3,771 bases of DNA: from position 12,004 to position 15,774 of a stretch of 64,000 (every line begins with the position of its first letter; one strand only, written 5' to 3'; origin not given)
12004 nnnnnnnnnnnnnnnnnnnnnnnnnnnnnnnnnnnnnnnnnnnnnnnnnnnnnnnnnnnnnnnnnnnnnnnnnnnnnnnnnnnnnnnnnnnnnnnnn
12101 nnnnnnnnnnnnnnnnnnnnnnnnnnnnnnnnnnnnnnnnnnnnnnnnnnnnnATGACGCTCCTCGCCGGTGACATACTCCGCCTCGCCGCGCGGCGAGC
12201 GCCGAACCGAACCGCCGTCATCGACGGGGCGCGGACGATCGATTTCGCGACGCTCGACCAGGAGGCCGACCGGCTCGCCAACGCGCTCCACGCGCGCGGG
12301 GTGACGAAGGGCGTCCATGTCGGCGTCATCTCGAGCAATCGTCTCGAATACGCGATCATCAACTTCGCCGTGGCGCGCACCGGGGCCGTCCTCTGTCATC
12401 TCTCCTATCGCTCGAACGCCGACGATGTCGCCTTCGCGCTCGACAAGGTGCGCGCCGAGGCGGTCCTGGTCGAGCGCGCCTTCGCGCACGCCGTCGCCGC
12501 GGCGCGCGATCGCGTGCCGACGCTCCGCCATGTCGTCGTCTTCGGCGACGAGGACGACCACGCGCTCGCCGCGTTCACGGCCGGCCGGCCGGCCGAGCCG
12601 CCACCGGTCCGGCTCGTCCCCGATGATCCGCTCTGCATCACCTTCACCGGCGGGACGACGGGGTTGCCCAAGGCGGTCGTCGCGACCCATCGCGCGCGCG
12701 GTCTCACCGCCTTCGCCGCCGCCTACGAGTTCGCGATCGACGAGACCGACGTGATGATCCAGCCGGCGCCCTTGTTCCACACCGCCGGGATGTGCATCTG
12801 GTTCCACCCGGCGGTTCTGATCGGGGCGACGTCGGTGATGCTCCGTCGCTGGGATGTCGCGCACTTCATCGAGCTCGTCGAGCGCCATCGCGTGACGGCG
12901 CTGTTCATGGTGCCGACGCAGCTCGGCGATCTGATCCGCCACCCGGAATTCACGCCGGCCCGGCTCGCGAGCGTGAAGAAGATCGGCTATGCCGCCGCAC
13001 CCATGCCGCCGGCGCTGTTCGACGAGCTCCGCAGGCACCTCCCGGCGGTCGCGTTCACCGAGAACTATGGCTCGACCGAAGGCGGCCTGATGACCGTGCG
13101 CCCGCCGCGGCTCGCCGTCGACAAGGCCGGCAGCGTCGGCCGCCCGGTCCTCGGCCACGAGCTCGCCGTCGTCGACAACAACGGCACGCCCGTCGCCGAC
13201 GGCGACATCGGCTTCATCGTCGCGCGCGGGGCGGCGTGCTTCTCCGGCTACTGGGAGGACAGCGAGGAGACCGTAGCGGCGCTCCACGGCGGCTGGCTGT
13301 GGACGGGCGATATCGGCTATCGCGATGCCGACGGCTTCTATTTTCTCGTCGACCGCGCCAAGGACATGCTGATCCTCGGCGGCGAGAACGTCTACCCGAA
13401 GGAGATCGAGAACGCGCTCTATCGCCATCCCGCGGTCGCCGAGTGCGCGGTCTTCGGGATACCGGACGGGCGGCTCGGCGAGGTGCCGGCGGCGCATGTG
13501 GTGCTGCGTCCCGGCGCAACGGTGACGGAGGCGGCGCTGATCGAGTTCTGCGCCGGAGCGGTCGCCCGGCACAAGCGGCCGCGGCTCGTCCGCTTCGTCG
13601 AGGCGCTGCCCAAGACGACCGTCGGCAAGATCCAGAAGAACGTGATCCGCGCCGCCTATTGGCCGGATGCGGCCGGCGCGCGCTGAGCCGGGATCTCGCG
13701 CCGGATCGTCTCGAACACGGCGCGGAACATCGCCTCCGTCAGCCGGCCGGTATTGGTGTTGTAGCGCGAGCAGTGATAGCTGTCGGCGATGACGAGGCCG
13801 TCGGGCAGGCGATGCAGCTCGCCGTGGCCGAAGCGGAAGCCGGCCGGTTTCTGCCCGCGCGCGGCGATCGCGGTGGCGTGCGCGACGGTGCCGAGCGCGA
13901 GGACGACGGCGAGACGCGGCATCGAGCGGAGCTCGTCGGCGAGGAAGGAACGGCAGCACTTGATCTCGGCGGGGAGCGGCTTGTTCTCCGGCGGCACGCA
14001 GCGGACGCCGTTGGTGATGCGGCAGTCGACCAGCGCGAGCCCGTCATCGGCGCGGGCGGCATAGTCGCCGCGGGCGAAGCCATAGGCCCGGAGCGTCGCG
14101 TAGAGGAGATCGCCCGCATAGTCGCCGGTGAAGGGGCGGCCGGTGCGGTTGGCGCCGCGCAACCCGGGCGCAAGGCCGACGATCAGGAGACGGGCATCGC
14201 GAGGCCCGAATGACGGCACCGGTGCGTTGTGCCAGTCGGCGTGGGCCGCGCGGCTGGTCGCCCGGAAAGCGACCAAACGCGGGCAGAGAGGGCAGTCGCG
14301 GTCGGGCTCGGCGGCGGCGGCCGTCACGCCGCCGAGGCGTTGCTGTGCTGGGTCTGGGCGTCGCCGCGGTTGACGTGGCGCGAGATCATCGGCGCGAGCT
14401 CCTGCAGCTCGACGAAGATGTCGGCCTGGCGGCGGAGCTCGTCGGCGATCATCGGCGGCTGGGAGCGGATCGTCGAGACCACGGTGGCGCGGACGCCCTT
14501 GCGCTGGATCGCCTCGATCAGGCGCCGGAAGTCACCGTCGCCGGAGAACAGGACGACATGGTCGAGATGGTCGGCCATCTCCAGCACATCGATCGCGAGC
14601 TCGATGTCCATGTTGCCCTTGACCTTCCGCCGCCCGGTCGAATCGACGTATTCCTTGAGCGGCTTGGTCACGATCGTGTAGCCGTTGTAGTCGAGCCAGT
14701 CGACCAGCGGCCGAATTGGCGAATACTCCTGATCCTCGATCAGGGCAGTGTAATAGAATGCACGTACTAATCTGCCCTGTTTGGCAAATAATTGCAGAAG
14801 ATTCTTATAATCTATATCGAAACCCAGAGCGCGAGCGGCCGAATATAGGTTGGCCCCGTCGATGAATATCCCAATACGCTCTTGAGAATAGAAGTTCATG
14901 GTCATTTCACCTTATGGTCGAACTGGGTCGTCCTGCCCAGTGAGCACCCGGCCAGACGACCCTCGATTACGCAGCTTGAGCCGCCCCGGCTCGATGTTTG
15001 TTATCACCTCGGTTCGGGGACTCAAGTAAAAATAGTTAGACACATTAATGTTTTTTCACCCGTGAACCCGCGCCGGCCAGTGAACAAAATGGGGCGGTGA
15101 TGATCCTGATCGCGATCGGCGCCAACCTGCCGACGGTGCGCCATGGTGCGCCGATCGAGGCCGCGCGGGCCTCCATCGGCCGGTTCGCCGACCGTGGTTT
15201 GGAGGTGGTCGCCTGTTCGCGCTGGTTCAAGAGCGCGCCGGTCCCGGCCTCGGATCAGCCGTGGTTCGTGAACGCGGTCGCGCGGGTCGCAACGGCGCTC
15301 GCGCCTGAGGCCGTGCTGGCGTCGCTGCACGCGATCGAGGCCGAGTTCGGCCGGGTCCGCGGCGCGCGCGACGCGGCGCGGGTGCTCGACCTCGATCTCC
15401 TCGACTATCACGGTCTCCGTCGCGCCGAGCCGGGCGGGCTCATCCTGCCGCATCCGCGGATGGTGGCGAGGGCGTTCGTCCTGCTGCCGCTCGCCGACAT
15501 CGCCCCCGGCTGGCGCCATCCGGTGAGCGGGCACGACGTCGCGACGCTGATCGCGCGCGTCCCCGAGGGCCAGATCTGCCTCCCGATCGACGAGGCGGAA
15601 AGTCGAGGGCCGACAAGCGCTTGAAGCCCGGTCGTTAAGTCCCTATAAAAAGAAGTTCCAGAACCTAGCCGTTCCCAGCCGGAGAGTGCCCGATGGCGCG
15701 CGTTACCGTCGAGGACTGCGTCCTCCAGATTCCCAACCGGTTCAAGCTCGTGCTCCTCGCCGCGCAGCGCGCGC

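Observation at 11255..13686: Candidate undescribed pathway: CADD-like diiron enzyme without self-sacrifice residues, paired with an acyl-CoA ligase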

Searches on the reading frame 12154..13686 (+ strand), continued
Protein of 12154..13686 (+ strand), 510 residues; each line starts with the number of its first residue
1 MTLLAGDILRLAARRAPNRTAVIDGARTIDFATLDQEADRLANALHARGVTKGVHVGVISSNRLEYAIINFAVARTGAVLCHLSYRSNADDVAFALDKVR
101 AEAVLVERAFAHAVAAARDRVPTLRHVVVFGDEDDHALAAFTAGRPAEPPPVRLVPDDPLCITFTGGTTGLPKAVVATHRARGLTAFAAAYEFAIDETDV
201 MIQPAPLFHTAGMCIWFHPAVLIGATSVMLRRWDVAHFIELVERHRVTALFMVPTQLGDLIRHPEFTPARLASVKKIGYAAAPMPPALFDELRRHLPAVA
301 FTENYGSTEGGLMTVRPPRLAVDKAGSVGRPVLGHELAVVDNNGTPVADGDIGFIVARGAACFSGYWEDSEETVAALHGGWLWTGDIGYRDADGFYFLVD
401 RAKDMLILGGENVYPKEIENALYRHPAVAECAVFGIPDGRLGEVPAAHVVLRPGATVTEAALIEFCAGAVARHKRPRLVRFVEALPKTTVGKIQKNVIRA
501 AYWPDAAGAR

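Call 57: search_protein_families(library=ncbifam, proteins=[L167:1823-3265:-, L167:3296-4969:-, L167:5084-6001:+, L167:6001-7554:+, L167:1348-1818:-, L167:783-1343:-, L167:7618-7941:+, L086:5035-6000:+, L085:294-653:-], max_evalue=1e-8)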
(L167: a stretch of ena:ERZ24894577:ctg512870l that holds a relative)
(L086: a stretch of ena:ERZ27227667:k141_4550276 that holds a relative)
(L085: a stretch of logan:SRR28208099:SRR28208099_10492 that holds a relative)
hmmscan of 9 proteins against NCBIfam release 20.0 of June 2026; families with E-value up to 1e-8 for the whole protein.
L167:1823-3265:- (480 aa): 1 family
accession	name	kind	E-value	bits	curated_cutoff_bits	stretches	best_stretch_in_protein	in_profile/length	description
TIGR03225.1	benzo_boxB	equivalog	6.1e-249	826.6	499.1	1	5-478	1-471/471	benzoyl-CoA 2,3-epoxidase subunit BoxB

L167:3296-4969:- (557 aa): 32 families (the best 25 are shown)
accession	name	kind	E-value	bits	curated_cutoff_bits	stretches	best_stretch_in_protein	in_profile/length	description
TIGR03222.1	benzo_boxC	equivalog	3.7e-260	864.3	712.3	1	11-557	1-548/548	2,3-epoxybenzoyl-CoA dihydrolase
NF008363.0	PRK11154.1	equivalog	3e-23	81.8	869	1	59-233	35-202/708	fatty acid oxidation complex subunit alpha FadJ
TIGR02441.1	fa_ox_alpha_mit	equivalog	1.2e-19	69.9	964.65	1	45-219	28-195/737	fatty acid oxidation complex subunit alpha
TIGR02440.1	FadJ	equivalog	1.3e-19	70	968.45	1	63-235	34-199/699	fatty acid oxidation complex subunit alpha FadJ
NF005803.0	PRK07658.1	equivalog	8.7e-16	58.1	313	1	73-241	42-201/257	enoyl-CoA hydratase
NF005802.0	PRK07657.1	equivalog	1.4e-15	57.5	363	1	62-235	35-198/260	enoyl-CoA hydratase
NF046063.1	oxepin_alt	equivalog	3.4e-15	56.2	300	1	73-226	41-187/254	oxepin-CoA hydrolase, alternative type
NF051848.1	EnCoAHydtEchA19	equivalog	4.2e-15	56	400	1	61-228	30-189/258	enoyl-CoA hydratase EchA19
NF006566.0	PRK09076.1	subfamily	7.8e-15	55.2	286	1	53-238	26-197/260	enoyl-CoA hydratase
NF005700.0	PRK07511.1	subfamily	1.1e-14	54.7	274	1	73-238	44-198/260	enoyl-CoA hydratase family protein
NF008727.0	PRK11730.1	equivalog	3.3e-14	52.2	870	1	53-226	29-194/717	fatty acid oxidation complex subunit alpha FadB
NF007239.0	PRK09674.1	equivalog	3.5e-14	52.9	371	1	74-240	46-200/257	2,3-dehydroadipyl-CoA hydratase PaaF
NF006007.0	PRK08138.1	subfamily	6.3e-14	52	355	1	54-237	31-197/261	enoyl-CoA hydratase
NF004475.0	PRK05809.1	subfamily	2.2e-13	50.3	394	1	63-218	36-181/260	short-chain-enoyl-CoA hydratase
NF004525.0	PRK05870.1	equivalog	5.6e-13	49.4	285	1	57-237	29-192/249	enoyl-CoA hydratase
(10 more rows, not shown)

L167:5084-6001:+ (305 aa): 12 families
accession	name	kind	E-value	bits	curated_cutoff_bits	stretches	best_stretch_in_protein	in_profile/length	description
NF006015.0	PRK08154.1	subfamily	8.4e-101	337.2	204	1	8-282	21-298/314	anaerobic benzoate catabolism transcriptional regulator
NF010553.0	PRK13947.1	equivalog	5.7e-34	117.8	204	1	122-283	3-162/173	shikimate kinase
NF010552.0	PRK13946.1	equivalog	1.1e-33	116.5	186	1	115-286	18-187/198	shikimate kinase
NF010554.0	PRK13948.1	equivalog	1.3e-27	96.7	217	1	123-276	13-163/192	shikimate kinase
NF003456.0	PRK05057.1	equivalog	3.1e-25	89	195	1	119-276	3-160/173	shikimate kinase AroK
NF006610.0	PRK09169.1-4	subfamily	7.8e-22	75.8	4299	1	93-269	2838-3012/3056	hypothetical protein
NF010555.0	PRK13949.1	equivalog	1.1e-21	77.7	180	1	121-271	2-154/175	shikimate kinase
NF002988.0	PRK03731.1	equivalog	3.7e-21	75.6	161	1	121-277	3-159/174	shikimate kinase AroL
NF040667.1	hom_kin_desulfo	exception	5.3e-21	75.2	197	1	123-284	3-160/163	homoserine kinase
NF010556.0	PRK13951.1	equivalog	3.1e-20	72.5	560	1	122-273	2-146/492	bifunctional shikimate kinase AroK/3-dehydroquinate synthase AroB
NF010627.0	PRK14021.1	equivalog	4.3e-15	55.1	565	1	122-264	8-151/542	bifunctional shikimate kinase/3-dehydroquinate synthase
TIGR03070.1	couple_hipB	subfamily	1.6e-09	37.6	71.65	1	17-70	2-55/58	type II toxin-antitoxin system Y4mF family antitoxin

L167:6001-7554:+ (517 aa): 105 families (the best 25 are shown)
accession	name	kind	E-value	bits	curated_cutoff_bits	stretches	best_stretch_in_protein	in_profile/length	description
NF004837.0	PRK06187.1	subfamily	3.1e-134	448.1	476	1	4-515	11-528/531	long-chain-fatty-acid--CoA ligase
NF006182.0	PRK08316.1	subfamily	9e-124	413.8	663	1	5-511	15-519/523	fatty acyl-CoA synthetase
NF009233.0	PRK12583.1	subfamily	1.6e-98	330.6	832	1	7-508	24-549/558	fatty acid CoA ligase family protein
NF005676.0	PRK07470.1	equivalog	2.3e-95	320.2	774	1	4-508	23-528/544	acyl-CoA synthetase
NF005801.1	PRK07656.1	equivalog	1.6e-93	314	657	1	7-506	7-500/500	FadD3 family acyl-CoA ligase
NF005857.1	PRK07786.1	exception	3.3e-91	306.3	733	1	14-509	22-512/513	fatty-acid--CoA ligase FadD5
NF005307.0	PRK06839.1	equivalog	1.8e-90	304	748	1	11-506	12-490/496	o-succinylbenzoate--CoA ligase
NF006181.0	PRK08314.1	subfamily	4e-89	299.4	705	1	7-512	30-557/563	long-chain-fatty-acid--CoA ligase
NF006020.0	PRK08162.1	subfamily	3.2e-86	289.8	677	1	5-508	23-537/545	acyl-CoA synthetase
NF005702.0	PRK07514.1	subfamily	2.2e-84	283.7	558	1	20-509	23-500/506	malonyl-CoA synthase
NF002966.0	PRK03640.1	equivalog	9e-83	278.5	556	1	6-507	7-478/483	o-succinylbenzoate--CoA ligase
NF004808.0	PRK06155.1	equivalog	2.3e-82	277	722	1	5-507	25-520/542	ATP-dependent acyl-CoA ligase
NF005714.0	PRK07529.1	subfamily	1.6e-78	264.6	632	1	21-507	58-574/640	acyl-CoA synthetase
NF052580.1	Str24CoAsynCasG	equivalog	1.8e-78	264.3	750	1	19-503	58-544/548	steroid-24-oyl-CoA synthetase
NF006572.0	PRK09088.1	equivalog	3.2e-77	260.3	696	1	9-507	9-485/491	acyl-CoA synthetase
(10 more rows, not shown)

L167:1348-1818:- (156 aa): 0 families

L167:783-1343:- (186 aa): 11 families
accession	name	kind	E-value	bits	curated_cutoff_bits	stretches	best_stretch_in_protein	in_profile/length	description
TIGR03193.1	4hydroxCoAred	equivalog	1.9e-53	180.4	257.8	1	15-160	3-148/148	4-hydroxybenzoyl-CoA reductase subunit gamma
NF041020.1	glyceraldDH_gamma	equivalog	3.3e-51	173.1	290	1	15-163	14-162/164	glyceraldehyde dehydrogenase subunit gamma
NF043084.2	XdhC_XDHase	equivalog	2.2e-50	170.1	217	1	15-158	4-148/151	xanthine dehydrogenase subunit XdhC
NF045668.1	pterin_aldehy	equivalog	4.1e-49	167.5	1100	1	15-167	4-159/905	molybdopterin-dependent aldehyde oxidoreductase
TIGR03198.1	pucE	equivalog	5.5e-47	159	254.3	1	15-159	5-148/151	xanthine dehydrogenase subunit E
TIGR03311.1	Se_dep_XDH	equivalog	1.4e-46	159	830.45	1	18-170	5-154/848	selenium-dependent xanthine dehydrogenase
NF007387.0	PRK09908.1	equivalog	1.1e-43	148.4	212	1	17-157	12-153/159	xanthine dehydrogenase iron sulfur-binding subunit XdhC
TIGR02963.1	xanthine_xdhA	equivalog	3.4e-42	144.6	467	1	26-163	14-161/468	xanthine dehydrogenase small subunit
NF008514.0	PRK11433.1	equivalog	7e-40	136.8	322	1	14-161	53-215/218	aldehyde dehydrogenase iron-sulfur subunit PaoA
TIGR02969.1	mam_aldehyde_ox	subfamily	2e-24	85.2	1912.3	1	31-157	21-158/1330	aldehyde oxidase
TIGR03313.1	Se_sel_red_Mo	hypoth_equivalog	6.9e-16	57.1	1101.9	1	18-163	3-148/951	molybdopterin-dependent oxidoreductase Mo/Fe-S-binding subunit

L167:7618-7941:+ (107 aa): 5 families
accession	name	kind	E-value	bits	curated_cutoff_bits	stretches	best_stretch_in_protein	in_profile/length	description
NF045490.1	FdxA_Protbact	equivalog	4e-50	168.4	135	1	1-103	1-103/104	ferredoxin FdxA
NF045480.1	FdxA_Actino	equivalog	1.3e-26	92.9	125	1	1-78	1-78/107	ferredoxin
NF058577.1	FdxA_fam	equivalog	8.7e-15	54.7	65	1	1-54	1-52/52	4Fe-4S ferredoxin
TIGR04105.1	FeFe_hydrog_B1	subfamily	2.9e-10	39.4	450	1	2-57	106-161/462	monomeric [FeFe] hydrogenase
NF045874.1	Vhu_polyferre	exception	3.2e-10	39.3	600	1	4-65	125-184/381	F420-non-reducing hydrogenase associated-polyferredoxin VhuB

L086:5035-6000:+ (321 aa): 167 families (the best 25 are shown)
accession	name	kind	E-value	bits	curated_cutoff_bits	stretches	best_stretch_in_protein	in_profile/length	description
NF005861.0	PRK07791.1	subfamily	9.4e-57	192.6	373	1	8-274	2-262/300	SDR family oxidoreductase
NF005862.0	PRK07792.1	equivalog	5.9e-55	186.6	414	1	3-305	4-291/307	3-oxoacyl-ACP reductase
TIGR01830.1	3oxo_ACP_reduc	equivalog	7.1e-45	153.6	297.75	1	15-266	1-236/239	3-oxoacyl-[acyl-carrier-protein] reductase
NF004198.0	PRK05653.1-3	equivalog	1.5e-42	145.8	296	1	9-266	4-244/248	3-oxoacyl-ACP reductase FabG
TIGR01829.1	AcAcCoA_reduct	subfamily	3e-42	145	302.1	1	13-265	1-237/242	acetoacetyl-CoA reductase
NF009464.0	PRK12824.1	subfamily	4.6e-41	141.1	269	1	13-264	3-238/245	3-oxoacyl-ACP reductase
NF005559.1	PRK07231.1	subfamily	4.9e-39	134.3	215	1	10-261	2-240/249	glucose 1-dehydrogenase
NF004197.0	PRK05653.1-1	equivalog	2.4e-38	132.2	332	1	9-264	4-242/249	3-oxoacyl-ACP reductase FabG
NF009093.0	PRK12429.1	subfamily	8.9e-37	126.8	258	1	10-263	3-251/259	3-hydroxybutyrate dehydrogenase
NF006110.0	PRK08261.1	equivalog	2.6e-36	125.5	410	1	6-269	208-451/454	3-oxoacyl-ACP reductase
NF009466.0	PRK12826.1-2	subfamily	3.3e-36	125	222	1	13-268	4-244/248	3-oxoacyl-ACP reductase FabG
TIGR01963.1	PHB_DH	subfamily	7.3e-34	117.2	307.05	1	13-214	2-185/255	3-hydroxybutyrate dehydrogenase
NF004200.0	PRK05653.1-5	equivalog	1.4e-33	116.4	273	1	14-266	4-239/242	3-oxoacyl-ACP reductase FabG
NF004199.0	PRK05653.1-4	equivalog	2.5e-33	115.7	301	1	10-265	3-242/247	3-oxoacyl-ACP reductase FabG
NF004791.0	PRK06138.1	equivalog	3e-33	115.2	312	1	9-260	2-241/252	SDR family oxidoreductase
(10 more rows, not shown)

L085:294-653:- (119 aa): 0 families

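Call 60: find_encoding_contigs(protein=P0126, flank=4000, max_places=1)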
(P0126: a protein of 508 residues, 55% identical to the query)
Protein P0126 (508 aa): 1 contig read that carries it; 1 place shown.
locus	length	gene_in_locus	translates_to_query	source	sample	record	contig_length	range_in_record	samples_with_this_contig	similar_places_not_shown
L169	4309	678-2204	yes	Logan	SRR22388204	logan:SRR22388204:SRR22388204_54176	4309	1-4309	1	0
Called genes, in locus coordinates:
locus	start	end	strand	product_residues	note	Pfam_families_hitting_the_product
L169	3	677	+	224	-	?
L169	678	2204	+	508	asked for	PF00501:AMP-binding, PF13193:AMP-binding_C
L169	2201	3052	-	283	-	PF03446:NAD_binding_2, PF03807:F420_oxidored (weak), PF14833:NAD_binding_11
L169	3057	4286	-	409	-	PF00355:Rieske, PF00848:Ring_hydroxyl_A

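Call 61: find_encoding_contigs(protein=P0127, flank=4000, max_places=1)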
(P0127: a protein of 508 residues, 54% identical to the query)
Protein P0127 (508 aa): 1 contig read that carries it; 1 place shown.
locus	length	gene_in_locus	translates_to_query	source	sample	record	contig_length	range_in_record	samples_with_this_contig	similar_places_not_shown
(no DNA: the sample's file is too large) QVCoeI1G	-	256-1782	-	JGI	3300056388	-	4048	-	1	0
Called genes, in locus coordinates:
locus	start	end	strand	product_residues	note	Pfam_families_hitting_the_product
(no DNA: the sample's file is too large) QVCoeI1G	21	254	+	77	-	-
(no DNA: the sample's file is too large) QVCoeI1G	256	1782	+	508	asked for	PF00501:AMP-binding, PF13193:AMP-binding_C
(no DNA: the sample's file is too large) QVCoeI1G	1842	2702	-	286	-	PF03446:NAD_binding_2, PF03807:F420_oxidored, PF14833:NAD_binding_11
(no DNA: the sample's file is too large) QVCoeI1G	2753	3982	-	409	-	PF00355:Rieske, PF00848:Ring_hydroxyl_A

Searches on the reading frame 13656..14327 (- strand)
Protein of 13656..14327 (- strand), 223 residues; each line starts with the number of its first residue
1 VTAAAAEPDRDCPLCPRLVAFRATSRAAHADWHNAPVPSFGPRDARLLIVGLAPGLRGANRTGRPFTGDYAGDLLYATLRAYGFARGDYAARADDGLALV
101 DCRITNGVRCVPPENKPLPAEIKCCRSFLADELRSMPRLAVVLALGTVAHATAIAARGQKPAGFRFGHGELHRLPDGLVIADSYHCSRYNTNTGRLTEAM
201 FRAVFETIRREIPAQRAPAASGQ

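Call 3: search_protein_families(library=pfam, proteins=[window:13656-14327:-], max_evalue=0.01)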
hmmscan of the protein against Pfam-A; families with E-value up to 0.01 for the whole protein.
window:13656-14327:- (223 aa): 1 family
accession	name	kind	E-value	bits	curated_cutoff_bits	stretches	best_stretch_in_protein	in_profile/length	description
PF03167.25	UDG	-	1.5e-26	93.6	24.3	1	38-208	1-140/141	Uracil DNA glycosylase superfamily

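Call 4: search_protein_families(library=ncbifam, proteins=[window:13656-14327:-], max_evalue=0.01)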
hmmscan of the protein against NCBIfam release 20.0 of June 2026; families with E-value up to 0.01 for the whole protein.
window:13656-14327:- (223 aa): 3 families
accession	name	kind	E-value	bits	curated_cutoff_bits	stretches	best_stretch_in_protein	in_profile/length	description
TIGR00758.1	UDG_fam4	subfamily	6.7e-16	58.5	125.3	1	35-154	12-116/173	uracil-DNA glycosylase, family 4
NF040953.1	Arch_udg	equivalog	5.1e-15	55.4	250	1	34-185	21-161/184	type-4 uracil-DNA glycosylase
TIGR03914.1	UDG_fam_dom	hypoth_equivalog_domain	1.2e-09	38.1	189.95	1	35-185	66-204/231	UdgX family uracil-DNA binding protein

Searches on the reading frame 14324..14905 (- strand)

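Call 3: search_protein_families(library=pfam, proteins=[window:14324-14905:-], max_evalue=0.01)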
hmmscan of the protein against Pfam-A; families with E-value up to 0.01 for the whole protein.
window:14324-14905:- (193 aa): 1 family
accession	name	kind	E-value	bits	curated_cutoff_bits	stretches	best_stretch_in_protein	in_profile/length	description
PF01936.24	NYN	-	5e-39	134.5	24.2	1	10-167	1-144/145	NYN domain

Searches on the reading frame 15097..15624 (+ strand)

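Call 3: search_protein_families(library=pfam, proteins=[window:15097-15624:+], max_evalue=0.01)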
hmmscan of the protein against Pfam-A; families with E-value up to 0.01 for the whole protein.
window:15097-15624:+ (175 aa): 1 family
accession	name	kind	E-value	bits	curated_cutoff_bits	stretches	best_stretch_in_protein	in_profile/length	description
PF01288.25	HPPK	-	1.3e-30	106.6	25.7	1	5-137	2-116/116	7,8-dihydro-6-hydroxymethylpterin-pyrophosphokinase (HPPK)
